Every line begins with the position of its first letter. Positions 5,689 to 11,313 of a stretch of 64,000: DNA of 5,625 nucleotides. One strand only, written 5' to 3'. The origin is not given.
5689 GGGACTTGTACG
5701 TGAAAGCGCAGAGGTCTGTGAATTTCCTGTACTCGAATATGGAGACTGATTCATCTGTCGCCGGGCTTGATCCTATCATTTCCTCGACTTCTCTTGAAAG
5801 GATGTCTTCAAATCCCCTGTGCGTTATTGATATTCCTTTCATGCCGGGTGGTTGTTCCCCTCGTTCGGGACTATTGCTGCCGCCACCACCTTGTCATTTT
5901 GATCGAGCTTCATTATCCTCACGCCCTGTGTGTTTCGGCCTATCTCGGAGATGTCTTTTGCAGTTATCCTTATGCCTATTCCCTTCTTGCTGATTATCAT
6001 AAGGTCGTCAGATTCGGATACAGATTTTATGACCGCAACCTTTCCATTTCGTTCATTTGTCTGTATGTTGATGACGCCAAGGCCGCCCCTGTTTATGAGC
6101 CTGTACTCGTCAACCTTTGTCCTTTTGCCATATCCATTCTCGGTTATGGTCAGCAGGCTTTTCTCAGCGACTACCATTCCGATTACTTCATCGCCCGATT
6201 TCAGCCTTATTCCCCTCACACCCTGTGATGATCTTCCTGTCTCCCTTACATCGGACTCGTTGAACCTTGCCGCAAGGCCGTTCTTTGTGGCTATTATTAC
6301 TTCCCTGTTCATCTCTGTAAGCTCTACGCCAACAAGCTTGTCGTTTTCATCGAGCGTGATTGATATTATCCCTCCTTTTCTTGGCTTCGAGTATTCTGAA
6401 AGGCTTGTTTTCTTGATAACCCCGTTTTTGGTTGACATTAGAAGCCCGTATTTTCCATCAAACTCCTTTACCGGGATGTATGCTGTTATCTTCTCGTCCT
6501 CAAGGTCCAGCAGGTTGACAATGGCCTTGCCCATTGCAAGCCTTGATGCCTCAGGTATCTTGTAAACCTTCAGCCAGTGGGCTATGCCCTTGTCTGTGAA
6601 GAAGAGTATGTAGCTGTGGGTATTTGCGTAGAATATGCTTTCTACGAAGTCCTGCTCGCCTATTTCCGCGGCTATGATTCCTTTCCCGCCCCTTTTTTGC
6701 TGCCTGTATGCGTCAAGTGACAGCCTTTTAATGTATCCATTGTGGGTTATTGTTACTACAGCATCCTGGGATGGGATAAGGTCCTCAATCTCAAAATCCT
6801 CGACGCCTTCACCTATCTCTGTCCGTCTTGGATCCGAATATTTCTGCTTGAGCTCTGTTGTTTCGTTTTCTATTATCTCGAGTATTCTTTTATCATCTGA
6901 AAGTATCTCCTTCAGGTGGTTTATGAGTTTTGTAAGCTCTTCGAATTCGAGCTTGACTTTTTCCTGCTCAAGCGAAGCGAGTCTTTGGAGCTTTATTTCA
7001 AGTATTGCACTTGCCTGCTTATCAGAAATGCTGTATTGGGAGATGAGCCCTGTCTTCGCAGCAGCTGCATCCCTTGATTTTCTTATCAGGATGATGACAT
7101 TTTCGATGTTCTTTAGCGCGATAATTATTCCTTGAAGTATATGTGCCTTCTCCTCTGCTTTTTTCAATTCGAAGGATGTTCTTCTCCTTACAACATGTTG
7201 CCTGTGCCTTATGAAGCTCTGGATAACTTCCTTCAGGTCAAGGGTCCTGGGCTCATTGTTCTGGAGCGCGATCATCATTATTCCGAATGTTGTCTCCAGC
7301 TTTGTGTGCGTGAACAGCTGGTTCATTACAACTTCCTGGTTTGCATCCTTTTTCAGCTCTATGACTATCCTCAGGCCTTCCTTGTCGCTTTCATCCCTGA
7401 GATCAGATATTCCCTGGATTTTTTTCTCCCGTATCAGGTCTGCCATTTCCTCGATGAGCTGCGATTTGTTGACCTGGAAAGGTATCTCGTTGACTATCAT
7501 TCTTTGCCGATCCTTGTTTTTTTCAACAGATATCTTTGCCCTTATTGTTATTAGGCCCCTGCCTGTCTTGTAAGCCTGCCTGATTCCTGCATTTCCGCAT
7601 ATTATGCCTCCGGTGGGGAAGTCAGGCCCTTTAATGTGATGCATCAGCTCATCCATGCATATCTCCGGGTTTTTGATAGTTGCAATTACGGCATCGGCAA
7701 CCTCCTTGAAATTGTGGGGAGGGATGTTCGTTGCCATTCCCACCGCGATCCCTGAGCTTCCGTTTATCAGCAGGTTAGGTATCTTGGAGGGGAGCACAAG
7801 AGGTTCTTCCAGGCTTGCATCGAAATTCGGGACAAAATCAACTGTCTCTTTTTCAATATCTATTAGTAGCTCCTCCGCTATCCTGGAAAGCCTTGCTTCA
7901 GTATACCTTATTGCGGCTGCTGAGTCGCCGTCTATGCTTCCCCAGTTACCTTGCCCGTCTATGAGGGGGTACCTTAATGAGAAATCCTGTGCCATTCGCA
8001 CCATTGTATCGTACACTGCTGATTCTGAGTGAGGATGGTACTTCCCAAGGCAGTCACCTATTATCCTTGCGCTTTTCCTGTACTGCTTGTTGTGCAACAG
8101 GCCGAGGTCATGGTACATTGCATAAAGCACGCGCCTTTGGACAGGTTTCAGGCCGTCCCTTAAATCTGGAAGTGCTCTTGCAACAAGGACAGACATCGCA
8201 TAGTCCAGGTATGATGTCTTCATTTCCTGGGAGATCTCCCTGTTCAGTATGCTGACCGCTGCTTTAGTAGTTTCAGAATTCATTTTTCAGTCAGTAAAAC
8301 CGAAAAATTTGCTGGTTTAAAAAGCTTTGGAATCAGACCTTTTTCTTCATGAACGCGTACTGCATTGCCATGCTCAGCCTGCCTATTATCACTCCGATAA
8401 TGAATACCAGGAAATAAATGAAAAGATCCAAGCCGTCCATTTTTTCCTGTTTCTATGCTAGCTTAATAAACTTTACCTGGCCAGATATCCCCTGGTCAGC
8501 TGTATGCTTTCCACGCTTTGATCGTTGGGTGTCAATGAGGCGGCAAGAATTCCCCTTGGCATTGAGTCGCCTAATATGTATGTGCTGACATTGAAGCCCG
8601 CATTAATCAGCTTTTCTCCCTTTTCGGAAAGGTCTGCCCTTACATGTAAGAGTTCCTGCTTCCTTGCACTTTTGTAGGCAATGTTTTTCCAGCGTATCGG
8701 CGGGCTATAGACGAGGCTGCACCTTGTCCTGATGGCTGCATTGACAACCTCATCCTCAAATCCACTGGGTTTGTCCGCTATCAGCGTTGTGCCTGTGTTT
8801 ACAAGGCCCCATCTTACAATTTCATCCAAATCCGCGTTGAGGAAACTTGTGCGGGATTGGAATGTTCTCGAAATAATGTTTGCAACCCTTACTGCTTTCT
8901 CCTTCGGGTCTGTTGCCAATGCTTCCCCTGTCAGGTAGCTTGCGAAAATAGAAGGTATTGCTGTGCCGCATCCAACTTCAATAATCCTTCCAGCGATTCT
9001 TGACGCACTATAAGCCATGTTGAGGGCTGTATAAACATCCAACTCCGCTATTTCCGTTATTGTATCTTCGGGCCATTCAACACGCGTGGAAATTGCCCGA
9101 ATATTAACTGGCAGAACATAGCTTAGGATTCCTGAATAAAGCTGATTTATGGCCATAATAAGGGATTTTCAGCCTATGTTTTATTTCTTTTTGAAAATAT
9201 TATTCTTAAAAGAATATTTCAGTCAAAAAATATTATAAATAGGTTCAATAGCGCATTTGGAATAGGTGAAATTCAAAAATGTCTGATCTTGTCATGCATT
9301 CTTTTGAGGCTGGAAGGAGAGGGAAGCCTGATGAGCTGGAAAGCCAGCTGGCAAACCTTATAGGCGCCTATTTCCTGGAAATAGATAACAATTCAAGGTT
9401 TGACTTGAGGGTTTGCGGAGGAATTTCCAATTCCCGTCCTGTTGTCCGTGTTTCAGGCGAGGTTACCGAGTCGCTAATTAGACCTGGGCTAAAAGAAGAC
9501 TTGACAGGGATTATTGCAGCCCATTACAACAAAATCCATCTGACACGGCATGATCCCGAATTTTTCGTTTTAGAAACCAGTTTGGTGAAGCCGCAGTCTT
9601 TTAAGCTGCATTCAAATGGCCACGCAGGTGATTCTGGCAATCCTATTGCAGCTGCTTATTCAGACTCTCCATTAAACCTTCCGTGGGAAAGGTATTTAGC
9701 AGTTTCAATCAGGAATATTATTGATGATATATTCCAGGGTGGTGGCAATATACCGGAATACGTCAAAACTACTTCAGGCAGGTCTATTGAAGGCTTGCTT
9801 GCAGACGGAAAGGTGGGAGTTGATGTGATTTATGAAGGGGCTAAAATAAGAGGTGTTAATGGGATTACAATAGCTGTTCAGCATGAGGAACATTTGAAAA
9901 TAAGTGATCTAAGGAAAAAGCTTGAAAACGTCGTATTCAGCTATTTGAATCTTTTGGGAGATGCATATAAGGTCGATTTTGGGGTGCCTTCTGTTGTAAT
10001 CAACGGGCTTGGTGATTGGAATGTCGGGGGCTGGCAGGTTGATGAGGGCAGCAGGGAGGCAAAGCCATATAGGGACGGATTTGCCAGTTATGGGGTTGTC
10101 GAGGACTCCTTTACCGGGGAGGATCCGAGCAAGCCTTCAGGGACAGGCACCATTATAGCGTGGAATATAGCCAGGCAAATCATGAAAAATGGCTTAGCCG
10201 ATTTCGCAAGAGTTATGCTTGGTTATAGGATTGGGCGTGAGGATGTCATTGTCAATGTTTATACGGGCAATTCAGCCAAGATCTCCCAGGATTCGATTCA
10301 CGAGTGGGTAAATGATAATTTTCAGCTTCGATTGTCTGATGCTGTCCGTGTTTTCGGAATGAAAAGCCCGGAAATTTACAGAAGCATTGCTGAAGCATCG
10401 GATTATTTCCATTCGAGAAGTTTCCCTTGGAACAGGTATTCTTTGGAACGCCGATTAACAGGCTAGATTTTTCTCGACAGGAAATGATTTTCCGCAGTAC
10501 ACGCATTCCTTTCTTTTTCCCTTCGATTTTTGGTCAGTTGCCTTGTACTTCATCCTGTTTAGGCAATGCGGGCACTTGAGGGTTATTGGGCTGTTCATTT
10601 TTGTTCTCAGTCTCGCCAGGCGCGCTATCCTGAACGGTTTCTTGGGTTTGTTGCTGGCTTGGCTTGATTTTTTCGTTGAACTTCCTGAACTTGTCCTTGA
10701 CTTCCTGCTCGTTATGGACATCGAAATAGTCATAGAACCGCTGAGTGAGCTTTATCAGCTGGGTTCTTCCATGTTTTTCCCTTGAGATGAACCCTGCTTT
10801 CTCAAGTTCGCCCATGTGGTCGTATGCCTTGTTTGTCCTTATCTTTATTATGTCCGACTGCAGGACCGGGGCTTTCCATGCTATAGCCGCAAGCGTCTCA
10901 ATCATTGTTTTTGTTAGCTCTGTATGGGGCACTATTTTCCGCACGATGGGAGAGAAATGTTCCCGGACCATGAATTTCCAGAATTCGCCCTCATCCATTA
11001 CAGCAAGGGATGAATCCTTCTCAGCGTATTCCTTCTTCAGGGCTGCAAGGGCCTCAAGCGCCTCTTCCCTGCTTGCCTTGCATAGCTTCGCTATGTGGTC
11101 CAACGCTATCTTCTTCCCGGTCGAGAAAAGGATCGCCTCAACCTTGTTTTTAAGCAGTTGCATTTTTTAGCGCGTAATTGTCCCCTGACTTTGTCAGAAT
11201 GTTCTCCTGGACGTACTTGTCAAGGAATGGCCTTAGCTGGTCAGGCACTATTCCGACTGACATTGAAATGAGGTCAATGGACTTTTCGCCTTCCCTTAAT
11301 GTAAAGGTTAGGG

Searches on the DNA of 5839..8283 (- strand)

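Call 43: search_rna_families(sources=[L004, L009, L010, L014, L016, L018, L022, L023, L030, L032, L033, L034, L037], threshold=gathering)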
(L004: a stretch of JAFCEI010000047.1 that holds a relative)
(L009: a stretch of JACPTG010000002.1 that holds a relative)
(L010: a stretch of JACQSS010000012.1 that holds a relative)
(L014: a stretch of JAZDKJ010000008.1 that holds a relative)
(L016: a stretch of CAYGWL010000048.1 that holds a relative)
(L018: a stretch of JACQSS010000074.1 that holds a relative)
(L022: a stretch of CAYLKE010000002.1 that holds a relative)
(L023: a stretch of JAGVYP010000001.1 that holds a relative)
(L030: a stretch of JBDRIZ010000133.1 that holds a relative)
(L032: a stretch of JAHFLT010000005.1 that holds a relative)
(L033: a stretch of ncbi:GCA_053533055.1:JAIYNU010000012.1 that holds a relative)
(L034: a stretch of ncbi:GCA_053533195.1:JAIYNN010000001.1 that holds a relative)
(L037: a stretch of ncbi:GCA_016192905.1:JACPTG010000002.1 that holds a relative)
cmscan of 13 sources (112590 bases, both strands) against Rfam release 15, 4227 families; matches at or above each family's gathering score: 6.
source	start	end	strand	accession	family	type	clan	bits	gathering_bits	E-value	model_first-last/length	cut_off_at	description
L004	4454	4773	+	RF01959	SSU_rRNA_archaea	Gene; rRNA;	CL00111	268.8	50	1.9e-75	1-328/1478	3'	Archaeal small subunit ribosomal RNA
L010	5978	6048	+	RF00005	tRNA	Gene; tRNA;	CL00001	67.1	29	3.5e-12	1-71/71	no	tRNA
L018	2577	2649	+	RF00005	tRNA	Gene; tRNA;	CL00001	66.5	29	5e-12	1-71/71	no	tRNA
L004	4014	4088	+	RF00005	tRNA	Gene; tRNA;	CL00001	58.9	29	6.1e-10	1-71/71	no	tRNA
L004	3894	4003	+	RF00005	tRNA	Gene; tRNA;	CL00001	57.8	29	1.2e-09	1-71/71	no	tRNA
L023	5775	5868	+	RF00005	tRNA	Gene; tRNA;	CL00001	53.5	29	1.9e-08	1-71/71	no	tRNA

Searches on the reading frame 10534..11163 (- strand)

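Call 26: search_protein_families(library=pfam, proteins=[window:10534-11163:-])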
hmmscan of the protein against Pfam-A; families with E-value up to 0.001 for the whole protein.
window:10534-11163:- (209 aa): 2 families
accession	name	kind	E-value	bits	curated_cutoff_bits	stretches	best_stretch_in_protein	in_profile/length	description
PF04079.22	SMC_ScpB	-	5.2e-34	117.6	27.4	1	7-155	2-157/160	Segregation and condensation complex subunit ScpB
PF22665.2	DUF6293_C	-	0.00017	22.4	27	1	116-142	67-93/101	DUF6293 C-terminal winged helix domain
